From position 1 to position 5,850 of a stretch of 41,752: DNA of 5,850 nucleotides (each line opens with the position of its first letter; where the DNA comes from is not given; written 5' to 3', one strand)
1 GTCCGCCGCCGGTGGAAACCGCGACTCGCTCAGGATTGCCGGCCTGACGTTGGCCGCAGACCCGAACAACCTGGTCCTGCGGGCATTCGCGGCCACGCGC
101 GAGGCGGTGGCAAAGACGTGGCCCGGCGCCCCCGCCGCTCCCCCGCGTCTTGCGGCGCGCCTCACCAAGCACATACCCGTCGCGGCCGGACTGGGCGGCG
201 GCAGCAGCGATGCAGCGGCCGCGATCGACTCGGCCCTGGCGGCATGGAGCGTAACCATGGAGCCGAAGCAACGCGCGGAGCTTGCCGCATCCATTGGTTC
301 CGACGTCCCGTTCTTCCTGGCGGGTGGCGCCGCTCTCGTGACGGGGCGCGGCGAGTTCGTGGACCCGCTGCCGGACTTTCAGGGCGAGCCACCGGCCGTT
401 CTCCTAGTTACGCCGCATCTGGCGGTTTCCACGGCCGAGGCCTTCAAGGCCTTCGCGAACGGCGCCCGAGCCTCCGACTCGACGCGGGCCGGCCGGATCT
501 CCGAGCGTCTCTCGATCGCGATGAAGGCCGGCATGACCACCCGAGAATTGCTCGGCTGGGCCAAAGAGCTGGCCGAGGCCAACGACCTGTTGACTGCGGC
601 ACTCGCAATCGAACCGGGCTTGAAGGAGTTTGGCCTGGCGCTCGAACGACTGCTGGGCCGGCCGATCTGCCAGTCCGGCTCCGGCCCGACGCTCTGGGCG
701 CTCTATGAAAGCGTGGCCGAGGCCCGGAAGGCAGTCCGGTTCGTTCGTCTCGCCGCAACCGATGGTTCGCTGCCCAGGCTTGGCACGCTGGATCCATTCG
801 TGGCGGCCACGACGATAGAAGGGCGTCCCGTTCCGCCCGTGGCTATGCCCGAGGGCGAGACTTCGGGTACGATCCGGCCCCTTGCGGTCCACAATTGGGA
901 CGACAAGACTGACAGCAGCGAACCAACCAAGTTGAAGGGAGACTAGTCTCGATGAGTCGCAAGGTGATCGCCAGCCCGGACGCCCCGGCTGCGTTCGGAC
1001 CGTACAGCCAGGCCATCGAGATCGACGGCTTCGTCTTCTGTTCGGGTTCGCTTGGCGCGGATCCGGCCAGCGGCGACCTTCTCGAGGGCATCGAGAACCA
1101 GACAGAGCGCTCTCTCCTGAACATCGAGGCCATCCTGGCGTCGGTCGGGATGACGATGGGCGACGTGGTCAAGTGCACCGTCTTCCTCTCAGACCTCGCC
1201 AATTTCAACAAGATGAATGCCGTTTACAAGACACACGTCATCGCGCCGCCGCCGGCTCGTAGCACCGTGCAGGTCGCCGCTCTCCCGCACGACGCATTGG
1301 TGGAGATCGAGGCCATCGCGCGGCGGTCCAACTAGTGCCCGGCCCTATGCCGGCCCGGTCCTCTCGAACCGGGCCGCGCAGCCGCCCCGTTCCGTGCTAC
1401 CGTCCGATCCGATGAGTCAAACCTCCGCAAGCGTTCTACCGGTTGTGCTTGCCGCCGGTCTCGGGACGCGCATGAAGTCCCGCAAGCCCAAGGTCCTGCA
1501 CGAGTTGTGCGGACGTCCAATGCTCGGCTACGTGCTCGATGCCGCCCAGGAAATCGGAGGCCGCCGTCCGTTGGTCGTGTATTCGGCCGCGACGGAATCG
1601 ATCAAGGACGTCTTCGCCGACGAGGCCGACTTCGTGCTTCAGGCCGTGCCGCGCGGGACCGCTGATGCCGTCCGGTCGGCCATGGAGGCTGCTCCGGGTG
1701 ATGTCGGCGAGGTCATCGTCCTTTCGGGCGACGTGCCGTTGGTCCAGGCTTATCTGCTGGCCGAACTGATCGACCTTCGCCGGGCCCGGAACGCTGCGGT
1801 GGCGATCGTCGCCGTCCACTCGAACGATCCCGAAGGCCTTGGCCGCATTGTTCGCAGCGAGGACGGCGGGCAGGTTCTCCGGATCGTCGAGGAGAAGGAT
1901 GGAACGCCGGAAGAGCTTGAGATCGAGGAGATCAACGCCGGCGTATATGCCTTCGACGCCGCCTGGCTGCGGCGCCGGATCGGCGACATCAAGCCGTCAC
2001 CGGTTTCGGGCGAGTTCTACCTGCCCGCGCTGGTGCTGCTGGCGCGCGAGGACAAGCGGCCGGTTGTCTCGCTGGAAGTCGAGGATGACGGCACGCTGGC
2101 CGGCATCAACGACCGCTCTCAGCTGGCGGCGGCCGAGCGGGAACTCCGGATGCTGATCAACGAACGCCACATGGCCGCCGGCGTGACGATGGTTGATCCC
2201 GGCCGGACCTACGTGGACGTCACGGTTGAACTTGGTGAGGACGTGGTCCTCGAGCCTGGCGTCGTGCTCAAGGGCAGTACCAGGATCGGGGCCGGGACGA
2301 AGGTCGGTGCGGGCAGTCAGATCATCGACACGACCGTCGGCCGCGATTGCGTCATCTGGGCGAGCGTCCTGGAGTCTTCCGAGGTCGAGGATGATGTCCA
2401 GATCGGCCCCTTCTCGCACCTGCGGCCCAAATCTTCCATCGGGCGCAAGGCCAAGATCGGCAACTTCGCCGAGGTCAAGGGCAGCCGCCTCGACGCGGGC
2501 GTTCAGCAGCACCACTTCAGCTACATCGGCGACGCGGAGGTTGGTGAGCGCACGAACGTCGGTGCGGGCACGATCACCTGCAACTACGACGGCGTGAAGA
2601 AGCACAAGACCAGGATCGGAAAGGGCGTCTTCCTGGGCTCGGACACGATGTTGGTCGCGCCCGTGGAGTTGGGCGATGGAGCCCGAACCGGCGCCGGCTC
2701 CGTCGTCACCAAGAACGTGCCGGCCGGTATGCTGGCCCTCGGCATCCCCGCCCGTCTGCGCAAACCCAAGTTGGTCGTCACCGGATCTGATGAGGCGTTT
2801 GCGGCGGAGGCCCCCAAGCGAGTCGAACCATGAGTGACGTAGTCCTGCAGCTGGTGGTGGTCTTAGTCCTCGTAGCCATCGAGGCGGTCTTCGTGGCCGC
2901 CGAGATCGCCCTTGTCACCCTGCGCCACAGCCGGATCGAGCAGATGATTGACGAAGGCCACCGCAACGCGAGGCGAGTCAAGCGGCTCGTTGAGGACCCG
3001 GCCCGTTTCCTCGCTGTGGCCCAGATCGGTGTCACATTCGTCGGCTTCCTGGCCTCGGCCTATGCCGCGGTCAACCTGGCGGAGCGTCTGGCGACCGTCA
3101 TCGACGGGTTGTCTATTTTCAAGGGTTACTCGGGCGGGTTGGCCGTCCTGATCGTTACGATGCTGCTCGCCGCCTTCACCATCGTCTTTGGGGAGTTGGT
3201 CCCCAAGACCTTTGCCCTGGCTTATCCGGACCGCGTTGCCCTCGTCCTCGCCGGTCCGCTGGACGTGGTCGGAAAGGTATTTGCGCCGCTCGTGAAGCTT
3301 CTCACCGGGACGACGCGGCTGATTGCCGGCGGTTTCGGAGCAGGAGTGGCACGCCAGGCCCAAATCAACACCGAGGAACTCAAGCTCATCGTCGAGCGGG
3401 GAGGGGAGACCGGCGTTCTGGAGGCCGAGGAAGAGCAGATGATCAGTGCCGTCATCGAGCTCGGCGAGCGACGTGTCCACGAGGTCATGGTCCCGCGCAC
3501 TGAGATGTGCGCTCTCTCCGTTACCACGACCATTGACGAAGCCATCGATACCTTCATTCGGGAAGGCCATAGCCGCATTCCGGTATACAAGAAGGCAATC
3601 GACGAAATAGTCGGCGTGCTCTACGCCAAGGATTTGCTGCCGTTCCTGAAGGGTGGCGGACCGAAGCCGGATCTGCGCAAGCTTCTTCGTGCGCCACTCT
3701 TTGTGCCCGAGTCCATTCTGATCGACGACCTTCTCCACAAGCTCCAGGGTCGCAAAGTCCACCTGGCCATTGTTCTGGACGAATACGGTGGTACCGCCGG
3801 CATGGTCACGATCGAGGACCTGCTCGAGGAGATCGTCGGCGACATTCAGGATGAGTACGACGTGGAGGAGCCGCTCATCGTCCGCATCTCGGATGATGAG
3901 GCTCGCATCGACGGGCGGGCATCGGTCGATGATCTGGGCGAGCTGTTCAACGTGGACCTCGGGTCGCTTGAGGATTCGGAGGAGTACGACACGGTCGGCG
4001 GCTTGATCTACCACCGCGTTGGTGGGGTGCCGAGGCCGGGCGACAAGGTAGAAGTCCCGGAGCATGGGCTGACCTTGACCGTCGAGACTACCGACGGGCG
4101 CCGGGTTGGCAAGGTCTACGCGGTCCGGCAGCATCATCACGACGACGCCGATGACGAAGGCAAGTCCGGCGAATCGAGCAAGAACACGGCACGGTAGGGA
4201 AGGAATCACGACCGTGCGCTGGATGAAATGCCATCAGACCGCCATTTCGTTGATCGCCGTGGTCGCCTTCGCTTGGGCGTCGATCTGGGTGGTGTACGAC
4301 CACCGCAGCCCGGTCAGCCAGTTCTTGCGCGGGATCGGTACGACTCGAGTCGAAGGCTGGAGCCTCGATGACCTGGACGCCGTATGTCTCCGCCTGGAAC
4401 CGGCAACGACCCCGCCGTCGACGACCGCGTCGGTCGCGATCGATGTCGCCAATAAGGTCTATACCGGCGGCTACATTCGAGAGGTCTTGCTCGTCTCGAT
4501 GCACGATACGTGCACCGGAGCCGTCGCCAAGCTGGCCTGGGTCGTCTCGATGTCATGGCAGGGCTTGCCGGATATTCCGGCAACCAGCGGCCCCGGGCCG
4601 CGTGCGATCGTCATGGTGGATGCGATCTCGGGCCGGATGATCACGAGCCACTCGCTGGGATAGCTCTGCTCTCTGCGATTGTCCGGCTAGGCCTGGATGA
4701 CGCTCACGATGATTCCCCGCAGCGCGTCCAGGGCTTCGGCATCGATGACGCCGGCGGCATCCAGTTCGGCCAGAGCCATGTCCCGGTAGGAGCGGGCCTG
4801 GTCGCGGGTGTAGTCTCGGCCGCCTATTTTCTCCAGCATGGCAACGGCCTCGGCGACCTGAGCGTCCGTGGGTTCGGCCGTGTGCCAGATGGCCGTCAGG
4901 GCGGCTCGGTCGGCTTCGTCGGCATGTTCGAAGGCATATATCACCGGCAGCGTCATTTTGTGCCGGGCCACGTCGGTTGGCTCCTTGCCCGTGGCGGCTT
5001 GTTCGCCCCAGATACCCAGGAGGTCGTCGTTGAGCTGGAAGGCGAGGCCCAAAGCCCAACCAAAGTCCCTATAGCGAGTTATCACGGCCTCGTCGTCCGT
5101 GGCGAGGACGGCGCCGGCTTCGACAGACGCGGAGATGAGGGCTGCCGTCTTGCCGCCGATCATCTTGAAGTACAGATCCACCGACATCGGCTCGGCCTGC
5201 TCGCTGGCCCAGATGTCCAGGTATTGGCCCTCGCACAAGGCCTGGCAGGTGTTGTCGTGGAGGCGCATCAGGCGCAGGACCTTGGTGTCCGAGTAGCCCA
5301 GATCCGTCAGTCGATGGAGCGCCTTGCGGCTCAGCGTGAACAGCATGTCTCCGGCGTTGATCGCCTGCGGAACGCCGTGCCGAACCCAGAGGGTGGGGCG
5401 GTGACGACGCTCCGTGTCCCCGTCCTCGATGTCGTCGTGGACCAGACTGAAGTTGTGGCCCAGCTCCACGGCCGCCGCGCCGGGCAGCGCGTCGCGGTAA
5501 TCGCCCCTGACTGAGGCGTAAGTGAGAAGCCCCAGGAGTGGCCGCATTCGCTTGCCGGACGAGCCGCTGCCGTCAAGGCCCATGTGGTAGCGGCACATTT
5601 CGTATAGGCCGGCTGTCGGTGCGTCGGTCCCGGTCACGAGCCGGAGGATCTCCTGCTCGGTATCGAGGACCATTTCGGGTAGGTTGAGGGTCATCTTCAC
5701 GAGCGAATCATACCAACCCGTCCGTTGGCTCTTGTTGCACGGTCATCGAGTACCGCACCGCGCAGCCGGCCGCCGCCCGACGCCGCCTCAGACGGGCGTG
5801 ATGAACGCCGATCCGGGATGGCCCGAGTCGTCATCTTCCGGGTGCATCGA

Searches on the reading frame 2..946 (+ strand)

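Call 23: search_protein_families(library=pfam, proteins=[window:2-946:+], max_evalue=0.00001)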
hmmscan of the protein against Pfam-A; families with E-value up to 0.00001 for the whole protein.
window:2-946:+ (314 aa): 1 family
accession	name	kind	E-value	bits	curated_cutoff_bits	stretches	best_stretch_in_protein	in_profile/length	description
PF00288.32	GHMP_kinases_N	-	4.6e-12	46.4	22.3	1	23-109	1-87/87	GHMP kinases N terminal domain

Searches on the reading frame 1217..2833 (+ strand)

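Call 23: search_protein_families(library=pfam, proteins=[window:1217-2833:+], max_evalue=0.00001)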
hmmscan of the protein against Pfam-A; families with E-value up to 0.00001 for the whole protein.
window:1217-2833:+ (538 aa): 6 families
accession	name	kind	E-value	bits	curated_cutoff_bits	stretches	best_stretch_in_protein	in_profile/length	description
PF00132.30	Hexapep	-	8.7e-30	101.6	27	3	465-499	2-36/36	Bacterial transferase hexapeptide (six repeats)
PF12804.13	NTP_transf_3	-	1e-18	68.5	27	1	76-202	2-125/160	MobA-like NTP transferase domain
PF00483.29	NTP_transferase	-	1.8e-15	57.6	21.2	1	75-269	2-203/245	Nucleotidyl transferase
PF14602.12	Hexapep_2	-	3.4e-11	43.1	27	1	465-499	2-34/34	Hexapeptide repeat of succinyl-transferase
PF25084.1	LbH_EIF2B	-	2.1e-10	41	54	1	341-400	8-68/105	EIF2B subunit epsilon LbH domain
PF01128.25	IspD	-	3.4e-09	37.2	27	1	75-201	3-131/221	2-C-methyl-D-erythritol 4-phosphate cytidylyltransferase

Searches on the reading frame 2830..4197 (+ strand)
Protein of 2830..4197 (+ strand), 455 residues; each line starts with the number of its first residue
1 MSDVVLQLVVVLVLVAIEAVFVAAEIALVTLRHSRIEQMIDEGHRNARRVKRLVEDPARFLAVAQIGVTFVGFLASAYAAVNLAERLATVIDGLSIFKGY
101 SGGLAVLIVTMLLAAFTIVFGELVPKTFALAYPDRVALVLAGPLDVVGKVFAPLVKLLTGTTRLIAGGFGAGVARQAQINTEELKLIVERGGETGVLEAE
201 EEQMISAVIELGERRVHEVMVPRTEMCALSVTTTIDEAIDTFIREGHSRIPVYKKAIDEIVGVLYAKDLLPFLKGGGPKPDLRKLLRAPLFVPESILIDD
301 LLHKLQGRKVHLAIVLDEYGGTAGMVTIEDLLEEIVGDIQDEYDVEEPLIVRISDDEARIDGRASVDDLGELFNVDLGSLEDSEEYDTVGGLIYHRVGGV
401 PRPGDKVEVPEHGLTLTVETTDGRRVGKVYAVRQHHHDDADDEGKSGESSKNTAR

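Call 23: search_protein_families(library=pfam, proteins=[window:2830-4197:+], max_evalue=0.00001)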
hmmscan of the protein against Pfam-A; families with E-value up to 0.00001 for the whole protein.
window:2830-4197:+ (455 aa): 3 families
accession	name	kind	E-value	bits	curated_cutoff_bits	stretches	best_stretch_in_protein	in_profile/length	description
PF01595.25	CNNM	-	7.8e-45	153.2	28.4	1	10-201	2-181/181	Cyclin M transmembrane N-terminal domain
PF03471.22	CorC_HlyC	-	8.4e-18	64.6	27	1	352-431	2-77/81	Transporter associated domain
PF00571.33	CBS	-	6.6e-16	58.8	24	2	287-336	7-56/57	CBS domain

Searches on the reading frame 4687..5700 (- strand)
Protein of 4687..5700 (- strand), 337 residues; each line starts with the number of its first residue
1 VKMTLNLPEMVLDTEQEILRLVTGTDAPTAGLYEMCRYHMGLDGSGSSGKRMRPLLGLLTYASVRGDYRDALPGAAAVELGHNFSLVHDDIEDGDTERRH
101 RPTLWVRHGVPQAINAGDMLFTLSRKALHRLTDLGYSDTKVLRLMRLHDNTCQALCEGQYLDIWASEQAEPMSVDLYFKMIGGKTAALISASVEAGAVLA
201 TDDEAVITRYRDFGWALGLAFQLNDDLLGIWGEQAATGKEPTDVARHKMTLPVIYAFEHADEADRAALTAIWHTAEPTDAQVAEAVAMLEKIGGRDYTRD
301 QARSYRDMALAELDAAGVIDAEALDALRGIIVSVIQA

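Call 23: search_protein_families(library=pfam, proteins=[window:4687-5700:-], max_evalue=0.00001)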
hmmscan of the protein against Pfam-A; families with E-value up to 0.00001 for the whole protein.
window:4687-5700:- (337 aa): 1 family
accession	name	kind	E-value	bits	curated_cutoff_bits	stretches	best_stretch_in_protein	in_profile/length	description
PF00348.22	polyprenyl_synt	-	1.7e-57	195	27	1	47-288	14-250/251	Polyprenyl synthetase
